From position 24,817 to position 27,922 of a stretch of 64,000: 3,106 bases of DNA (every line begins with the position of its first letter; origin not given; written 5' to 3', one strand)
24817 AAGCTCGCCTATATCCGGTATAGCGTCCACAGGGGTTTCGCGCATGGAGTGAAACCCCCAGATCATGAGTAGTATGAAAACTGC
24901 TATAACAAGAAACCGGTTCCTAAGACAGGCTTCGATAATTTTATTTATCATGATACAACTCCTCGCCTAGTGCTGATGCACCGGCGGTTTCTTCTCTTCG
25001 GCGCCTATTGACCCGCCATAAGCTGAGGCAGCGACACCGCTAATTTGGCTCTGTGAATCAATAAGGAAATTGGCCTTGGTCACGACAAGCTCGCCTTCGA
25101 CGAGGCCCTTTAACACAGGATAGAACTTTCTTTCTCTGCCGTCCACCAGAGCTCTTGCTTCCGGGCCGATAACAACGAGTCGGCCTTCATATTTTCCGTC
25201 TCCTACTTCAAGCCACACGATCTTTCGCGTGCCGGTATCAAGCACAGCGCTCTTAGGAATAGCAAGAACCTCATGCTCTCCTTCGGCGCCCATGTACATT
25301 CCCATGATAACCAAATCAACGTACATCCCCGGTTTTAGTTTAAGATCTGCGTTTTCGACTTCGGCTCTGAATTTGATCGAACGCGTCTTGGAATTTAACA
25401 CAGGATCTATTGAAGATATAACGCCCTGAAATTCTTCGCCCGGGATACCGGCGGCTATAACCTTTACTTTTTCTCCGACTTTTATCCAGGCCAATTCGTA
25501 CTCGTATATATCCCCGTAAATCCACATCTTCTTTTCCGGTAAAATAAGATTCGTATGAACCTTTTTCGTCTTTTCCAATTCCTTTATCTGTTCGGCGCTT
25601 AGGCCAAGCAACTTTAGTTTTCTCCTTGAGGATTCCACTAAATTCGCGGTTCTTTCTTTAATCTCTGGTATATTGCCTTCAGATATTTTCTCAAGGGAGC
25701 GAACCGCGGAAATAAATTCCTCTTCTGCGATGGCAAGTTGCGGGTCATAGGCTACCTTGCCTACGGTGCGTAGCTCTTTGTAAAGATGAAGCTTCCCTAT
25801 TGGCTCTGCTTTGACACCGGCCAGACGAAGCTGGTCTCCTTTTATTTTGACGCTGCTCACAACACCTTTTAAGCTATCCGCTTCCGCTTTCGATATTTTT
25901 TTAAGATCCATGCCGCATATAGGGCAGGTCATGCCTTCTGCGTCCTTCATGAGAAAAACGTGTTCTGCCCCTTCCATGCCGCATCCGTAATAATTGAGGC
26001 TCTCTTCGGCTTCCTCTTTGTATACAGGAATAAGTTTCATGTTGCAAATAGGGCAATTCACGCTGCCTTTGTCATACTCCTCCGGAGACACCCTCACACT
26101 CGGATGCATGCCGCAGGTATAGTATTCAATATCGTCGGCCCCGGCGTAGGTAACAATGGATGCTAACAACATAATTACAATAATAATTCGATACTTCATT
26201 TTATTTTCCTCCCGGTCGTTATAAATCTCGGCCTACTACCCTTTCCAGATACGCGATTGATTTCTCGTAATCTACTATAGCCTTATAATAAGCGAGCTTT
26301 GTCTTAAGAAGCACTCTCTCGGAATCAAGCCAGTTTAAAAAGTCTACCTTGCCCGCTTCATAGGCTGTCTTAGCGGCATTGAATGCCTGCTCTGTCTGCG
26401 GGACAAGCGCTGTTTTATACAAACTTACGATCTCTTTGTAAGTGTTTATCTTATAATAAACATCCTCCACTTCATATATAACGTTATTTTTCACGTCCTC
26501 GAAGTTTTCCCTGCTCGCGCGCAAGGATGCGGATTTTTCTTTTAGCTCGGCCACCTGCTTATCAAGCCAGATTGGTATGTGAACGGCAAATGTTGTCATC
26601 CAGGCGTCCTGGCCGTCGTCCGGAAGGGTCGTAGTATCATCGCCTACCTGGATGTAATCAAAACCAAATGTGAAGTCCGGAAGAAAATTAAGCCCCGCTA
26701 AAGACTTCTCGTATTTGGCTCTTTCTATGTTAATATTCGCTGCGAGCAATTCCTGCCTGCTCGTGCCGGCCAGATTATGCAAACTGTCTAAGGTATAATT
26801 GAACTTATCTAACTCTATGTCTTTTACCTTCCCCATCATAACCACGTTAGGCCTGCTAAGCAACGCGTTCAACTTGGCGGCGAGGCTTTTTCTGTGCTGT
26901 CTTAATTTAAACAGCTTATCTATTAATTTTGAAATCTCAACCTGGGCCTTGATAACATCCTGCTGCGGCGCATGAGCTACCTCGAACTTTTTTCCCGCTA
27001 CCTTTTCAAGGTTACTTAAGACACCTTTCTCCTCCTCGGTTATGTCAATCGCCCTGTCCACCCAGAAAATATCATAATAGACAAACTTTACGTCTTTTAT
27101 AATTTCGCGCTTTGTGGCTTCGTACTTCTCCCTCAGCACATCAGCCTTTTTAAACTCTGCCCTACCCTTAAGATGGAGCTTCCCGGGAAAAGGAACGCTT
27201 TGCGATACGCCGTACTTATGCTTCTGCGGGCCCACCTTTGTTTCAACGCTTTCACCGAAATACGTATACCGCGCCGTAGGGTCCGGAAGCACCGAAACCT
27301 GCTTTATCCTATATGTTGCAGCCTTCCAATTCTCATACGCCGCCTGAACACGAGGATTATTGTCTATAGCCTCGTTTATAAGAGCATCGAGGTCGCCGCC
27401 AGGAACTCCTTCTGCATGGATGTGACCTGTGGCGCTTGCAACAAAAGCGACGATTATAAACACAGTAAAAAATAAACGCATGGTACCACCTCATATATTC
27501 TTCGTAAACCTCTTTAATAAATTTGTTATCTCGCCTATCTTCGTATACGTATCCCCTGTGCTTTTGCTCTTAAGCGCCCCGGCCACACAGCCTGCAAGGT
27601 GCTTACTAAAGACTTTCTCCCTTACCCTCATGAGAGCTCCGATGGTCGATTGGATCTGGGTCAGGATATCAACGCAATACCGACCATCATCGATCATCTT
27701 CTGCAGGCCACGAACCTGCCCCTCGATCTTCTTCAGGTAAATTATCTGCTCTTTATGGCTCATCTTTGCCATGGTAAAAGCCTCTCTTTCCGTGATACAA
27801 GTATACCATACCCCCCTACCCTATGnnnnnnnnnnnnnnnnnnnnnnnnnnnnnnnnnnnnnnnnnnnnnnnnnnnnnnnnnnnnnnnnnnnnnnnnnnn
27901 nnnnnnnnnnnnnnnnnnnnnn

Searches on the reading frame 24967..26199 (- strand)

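Call 9: search_protein_families(library=pfam, proteins=[window:24967-26199:-])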
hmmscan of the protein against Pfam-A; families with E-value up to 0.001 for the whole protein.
window:24967-26199:- (410 aa): 5 families
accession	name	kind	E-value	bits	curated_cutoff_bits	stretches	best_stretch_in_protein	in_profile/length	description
PF16576.10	HlyD_D23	-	9.2e-32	110.5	30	2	223-294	143-214/214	Barrel-sandwich domain of CusB or HlyD membrane-fusion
PF13437.12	HlyD_3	-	8.3e-09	36.6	22.2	1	219-291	30-106/106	HlyD family secretion protein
PF19335.5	HMBD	-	9.9e-08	32.3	23.6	1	26-59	1-28/28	Heavy metal binding domain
PF18551.6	TackOD1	-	0.00035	20.6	32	0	63-102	100-137/188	Thaumarchaeal output domain 1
PF16572.11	HlyD_D4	-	0.00054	20.2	26.4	0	184-213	25-54/55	Long alpha hairpin domain of cation efflux system protein, CusB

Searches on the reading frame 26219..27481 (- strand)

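Call 9: search_protein_families(library=pfam, proteins=[window:26219-27481:-])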
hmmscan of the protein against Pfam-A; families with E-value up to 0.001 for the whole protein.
window:26219-27481:- (420 aa): 1 family
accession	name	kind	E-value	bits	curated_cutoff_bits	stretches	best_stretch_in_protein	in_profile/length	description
PF02321.23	OEP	-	2.6e-45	155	22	2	232-417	2-187/187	Outer membrane efflux protein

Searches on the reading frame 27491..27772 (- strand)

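Call 9: search_protein_families(library=pfam, proteins=[window:27491-27772:-])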
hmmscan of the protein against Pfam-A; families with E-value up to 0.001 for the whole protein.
window:27491-27772:- (93 aa): 1 family
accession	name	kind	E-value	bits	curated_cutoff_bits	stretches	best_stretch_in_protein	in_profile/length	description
PF02583.22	Trns_repr_metal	-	1.1e-22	80.7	22.8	1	7-88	3-78/78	Metal-sensitive transcriptional repressor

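Call 10: search_protein_families(library=ncbifam, proteins=[window:27491-27772:-])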
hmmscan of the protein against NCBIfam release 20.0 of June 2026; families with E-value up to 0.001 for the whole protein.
window:27491-27772:- (93 aa): 3 families
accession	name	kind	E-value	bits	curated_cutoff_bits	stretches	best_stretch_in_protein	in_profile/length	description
NF052430.1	repress_RicR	exception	3.2e-17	62.9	175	1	12-88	14-89/93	copper-sensing transcriptional repressor RicR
NF011613.0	PRK15039.1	equivalog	4.2e-07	30.6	138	1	14-61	16-63/90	Ni(II)/Co(II)-binding transcriptional repressor RcnR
NF008464.0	PRK11352.1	equivalog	7e-05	23.2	133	1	7-61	9-63/91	formaldehyde-responsive transcriptional repressor FrmR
